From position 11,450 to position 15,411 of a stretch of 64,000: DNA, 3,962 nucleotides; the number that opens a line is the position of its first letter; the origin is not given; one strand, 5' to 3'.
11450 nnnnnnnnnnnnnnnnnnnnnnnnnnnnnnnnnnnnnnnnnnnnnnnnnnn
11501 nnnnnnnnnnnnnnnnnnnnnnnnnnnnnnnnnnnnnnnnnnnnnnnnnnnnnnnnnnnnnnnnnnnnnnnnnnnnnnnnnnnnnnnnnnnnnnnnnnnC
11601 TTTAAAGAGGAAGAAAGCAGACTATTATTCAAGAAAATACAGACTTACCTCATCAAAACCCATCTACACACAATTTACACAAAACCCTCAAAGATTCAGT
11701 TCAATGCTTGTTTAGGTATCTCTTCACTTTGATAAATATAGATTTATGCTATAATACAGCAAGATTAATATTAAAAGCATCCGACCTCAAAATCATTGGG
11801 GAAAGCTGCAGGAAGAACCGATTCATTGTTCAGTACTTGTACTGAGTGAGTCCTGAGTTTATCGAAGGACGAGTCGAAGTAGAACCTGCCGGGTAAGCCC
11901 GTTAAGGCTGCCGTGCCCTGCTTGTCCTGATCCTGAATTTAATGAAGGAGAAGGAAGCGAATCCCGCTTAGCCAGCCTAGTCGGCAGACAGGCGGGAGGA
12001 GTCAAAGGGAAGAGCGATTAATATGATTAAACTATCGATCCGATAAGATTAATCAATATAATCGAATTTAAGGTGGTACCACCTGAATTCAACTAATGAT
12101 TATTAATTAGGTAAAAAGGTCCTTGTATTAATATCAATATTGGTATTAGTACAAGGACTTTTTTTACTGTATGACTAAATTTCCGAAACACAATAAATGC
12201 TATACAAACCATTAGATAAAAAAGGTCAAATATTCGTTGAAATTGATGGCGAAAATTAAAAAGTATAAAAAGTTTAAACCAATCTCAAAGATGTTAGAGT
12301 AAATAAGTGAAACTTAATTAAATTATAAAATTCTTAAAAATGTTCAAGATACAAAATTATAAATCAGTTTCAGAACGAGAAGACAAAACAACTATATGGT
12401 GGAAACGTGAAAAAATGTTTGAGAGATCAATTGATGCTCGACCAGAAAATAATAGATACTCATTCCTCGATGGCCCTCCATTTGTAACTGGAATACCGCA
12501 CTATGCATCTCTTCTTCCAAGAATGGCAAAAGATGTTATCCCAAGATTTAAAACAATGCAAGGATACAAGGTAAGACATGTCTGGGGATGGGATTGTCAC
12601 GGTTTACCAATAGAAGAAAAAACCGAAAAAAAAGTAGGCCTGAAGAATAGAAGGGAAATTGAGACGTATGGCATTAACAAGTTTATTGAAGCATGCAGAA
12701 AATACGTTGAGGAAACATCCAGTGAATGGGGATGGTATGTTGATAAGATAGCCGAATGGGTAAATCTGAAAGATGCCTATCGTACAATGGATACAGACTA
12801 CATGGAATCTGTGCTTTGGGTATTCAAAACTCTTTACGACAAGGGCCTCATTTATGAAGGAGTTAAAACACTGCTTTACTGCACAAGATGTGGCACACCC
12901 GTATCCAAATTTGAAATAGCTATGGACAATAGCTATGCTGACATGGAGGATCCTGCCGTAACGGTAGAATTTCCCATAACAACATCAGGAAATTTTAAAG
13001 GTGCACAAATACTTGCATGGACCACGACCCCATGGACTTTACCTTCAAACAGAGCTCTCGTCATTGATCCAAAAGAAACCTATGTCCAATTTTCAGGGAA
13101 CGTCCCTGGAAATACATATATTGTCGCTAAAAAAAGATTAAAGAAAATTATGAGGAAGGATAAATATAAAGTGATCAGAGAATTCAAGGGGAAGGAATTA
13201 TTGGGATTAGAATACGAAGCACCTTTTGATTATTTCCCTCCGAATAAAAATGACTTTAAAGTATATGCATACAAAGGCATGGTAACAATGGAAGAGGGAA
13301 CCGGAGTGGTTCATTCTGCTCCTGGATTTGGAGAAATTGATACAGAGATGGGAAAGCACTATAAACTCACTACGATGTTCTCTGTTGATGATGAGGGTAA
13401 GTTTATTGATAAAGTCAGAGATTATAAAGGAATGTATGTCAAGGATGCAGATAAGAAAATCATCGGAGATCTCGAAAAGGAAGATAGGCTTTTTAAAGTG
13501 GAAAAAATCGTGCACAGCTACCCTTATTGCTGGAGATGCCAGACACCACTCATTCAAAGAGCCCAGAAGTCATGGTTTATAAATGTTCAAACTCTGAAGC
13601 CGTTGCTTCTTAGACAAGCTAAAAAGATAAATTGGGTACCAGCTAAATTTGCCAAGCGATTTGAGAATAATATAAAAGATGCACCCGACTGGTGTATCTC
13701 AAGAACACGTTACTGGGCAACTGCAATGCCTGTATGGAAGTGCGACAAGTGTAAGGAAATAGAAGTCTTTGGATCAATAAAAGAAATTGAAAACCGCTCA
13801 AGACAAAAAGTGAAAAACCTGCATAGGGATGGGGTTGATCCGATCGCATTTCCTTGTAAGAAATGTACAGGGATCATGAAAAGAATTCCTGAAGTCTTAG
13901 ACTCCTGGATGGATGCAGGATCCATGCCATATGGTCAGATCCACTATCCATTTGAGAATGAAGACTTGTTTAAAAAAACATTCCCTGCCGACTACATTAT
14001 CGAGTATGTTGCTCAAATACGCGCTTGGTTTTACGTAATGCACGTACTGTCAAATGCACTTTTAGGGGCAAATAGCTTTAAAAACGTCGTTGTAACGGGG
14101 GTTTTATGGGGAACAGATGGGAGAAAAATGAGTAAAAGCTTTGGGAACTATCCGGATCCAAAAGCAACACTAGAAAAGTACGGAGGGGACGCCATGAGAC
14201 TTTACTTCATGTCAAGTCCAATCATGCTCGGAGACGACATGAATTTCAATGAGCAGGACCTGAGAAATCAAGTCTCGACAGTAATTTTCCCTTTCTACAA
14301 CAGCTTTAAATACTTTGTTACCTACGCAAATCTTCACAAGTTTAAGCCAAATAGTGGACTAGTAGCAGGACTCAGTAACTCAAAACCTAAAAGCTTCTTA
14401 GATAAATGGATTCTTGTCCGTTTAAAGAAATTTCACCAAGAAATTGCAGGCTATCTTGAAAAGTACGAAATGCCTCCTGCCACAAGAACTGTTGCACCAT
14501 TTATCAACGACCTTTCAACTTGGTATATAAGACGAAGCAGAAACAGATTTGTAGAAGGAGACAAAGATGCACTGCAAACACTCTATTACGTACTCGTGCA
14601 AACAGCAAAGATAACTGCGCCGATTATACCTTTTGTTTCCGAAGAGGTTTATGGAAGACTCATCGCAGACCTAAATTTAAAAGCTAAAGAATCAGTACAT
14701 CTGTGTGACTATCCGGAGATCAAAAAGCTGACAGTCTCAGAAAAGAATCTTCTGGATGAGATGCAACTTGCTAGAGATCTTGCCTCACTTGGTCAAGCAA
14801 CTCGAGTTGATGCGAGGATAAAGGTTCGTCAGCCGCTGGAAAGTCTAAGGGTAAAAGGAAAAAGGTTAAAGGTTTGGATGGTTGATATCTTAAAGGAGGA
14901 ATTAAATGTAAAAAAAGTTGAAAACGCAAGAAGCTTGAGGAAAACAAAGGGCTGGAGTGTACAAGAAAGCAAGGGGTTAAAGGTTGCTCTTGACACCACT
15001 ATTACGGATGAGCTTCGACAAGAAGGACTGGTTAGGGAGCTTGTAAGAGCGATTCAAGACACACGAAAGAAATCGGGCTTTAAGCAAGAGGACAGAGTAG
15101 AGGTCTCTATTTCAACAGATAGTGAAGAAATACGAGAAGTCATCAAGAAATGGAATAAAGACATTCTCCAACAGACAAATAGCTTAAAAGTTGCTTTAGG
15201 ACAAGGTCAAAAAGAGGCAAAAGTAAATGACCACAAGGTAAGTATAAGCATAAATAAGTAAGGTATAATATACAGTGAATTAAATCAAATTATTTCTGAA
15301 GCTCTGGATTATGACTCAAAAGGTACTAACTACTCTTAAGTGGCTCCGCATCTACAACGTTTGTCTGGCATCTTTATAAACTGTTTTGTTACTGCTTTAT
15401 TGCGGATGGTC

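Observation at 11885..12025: Near-identical GC-rich ~65-nt core shared by the ileS and serS leaders (two copies, opposite strands, ~49 kb apart)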

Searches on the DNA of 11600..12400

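Call 4: search_rna_families(source=window, start=11600, end=12400, threshold=evalue, max_evalue=10, show_alignments=4)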
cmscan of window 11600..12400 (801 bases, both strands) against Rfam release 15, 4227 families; matches with E-value up to 10: 8.
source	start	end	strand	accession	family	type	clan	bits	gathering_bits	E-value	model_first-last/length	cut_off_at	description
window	12113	12164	+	RF01061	mir-548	Gene; miRNA;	-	27.1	90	0.0074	1-84/84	no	mir-548 microRNA precursor family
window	12106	12174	+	RF03621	MIR4245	Gene; miRNA;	-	21.2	74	0.51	1-128/128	no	MIR4245 microRNA precursor family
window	12108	12169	+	RF01029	mir-649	Gene; miRNA;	-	21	100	0.29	1-93/93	no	mir-649 microRNA precursor family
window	11800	12127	+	RF00230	T-box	Cis-reg; leader;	-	20.5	93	0.028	1-219/219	no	T-box leader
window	12095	12183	+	RF04205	MIR2606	Gene; miRNA;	-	20.3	139.7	3.1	1-165/165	no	MIR2606 microRNA precursor family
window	12111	12167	-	RF04213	MIR7807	Gene; miRNA;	-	18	90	1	1-134/134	no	MIR7807 microRNA precursor family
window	11946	12166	-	RF00615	LhrA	Gene; sRNA;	-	15.4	100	0.22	1-269/269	no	Listeria Hfq binding LhrA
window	11754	11849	+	RF00046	snoR30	Gene; snRNA; snoRNA; CD-box;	CL00073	14.9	60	4.2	1-96/96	no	Small nucleolar RNA R30/Z108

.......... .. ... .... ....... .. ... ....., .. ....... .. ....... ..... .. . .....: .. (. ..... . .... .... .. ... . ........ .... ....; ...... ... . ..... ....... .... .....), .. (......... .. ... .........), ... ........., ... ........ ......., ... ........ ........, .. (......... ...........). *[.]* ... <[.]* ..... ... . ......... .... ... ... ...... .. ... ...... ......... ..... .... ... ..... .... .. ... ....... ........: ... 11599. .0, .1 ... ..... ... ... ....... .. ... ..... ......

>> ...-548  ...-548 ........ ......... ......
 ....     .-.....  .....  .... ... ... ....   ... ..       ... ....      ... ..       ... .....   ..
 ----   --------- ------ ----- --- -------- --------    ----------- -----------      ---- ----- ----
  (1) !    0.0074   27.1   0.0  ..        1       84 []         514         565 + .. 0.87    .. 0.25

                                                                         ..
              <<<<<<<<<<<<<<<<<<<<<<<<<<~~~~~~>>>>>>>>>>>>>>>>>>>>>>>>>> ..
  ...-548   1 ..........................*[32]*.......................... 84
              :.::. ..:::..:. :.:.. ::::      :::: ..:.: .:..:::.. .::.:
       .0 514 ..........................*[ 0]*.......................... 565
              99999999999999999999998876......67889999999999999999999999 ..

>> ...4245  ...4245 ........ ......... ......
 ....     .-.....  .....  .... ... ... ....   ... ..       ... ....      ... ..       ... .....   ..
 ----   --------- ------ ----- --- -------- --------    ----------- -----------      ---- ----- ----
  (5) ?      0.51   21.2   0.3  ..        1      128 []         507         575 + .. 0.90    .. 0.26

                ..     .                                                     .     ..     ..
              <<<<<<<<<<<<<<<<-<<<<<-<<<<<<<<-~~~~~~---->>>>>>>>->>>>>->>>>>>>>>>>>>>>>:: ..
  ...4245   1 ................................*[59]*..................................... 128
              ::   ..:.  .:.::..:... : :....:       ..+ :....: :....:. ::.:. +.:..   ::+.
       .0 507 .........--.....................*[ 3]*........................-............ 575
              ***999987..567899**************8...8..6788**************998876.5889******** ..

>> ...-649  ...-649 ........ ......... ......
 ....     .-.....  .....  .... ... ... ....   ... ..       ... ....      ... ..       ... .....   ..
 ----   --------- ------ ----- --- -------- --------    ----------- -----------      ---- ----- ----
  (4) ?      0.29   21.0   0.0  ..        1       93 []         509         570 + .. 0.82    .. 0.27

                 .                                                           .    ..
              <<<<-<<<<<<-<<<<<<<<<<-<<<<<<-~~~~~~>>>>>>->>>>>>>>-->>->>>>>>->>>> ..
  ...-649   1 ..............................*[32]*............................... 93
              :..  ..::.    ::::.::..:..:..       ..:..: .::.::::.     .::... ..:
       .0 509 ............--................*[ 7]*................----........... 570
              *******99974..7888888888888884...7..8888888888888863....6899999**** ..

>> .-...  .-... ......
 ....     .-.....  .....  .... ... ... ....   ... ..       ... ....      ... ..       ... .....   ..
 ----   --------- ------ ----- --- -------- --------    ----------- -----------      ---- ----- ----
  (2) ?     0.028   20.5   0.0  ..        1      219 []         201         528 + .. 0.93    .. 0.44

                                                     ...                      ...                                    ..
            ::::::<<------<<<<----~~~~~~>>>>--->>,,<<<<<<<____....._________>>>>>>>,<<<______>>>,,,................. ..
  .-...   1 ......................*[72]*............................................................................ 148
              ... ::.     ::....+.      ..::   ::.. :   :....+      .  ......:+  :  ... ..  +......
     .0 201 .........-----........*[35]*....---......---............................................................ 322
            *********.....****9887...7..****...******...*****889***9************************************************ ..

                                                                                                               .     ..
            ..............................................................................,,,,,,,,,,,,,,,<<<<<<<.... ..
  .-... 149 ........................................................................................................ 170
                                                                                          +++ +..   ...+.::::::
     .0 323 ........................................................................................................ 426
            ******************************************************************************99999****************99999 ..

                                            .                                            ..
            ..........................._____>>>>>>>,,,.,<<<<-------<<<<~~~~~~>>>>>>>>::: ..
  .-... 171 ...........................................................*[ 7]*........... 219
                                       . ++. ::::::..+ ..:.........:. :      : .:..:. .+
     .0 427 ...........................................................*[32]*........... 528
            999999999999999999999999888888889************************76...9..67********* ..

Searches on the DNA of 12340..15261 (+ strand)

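Call 28: search_rna_families(sources=[L007, L008, L009, L010, L004, L005], threshold=evalue, max_evalue=0.01)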
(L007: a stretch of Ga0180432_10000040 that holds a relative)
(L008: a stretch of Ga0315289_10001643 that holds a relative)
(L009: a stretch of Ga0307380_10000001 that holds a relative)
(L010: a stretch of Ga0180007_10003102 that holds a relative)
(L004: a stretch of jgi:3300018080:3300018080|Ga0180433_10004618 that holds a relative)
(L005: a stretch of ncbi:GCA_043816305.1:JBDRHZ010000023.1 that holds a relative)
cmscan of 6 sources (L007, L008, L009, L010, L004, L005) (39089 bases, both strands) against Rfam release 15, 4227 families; matches with E-value up to 0.01: 4.
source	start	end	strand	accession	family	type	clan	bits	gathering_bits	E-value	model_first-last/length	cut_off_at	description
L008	1454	1794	-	RF00023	tmRNA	Gene;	CL00001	105.8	47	1.6e-40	1-374/374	no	transfer-messenger RNA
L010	6638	6720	+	RF00005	tRNA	Gene; tRNA;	CL00001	60.7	29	7e-11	1-71/71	no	tRNA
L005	1073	1316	+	RF00230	T-box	Cis-reg; leader;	-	44.8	93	7.6e-07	1-219/219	no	T-box leader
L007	2238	2433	+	RF00230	T-box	Cis-reg; leader;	-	30.5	93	0.0037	1-219/219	no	T-box leader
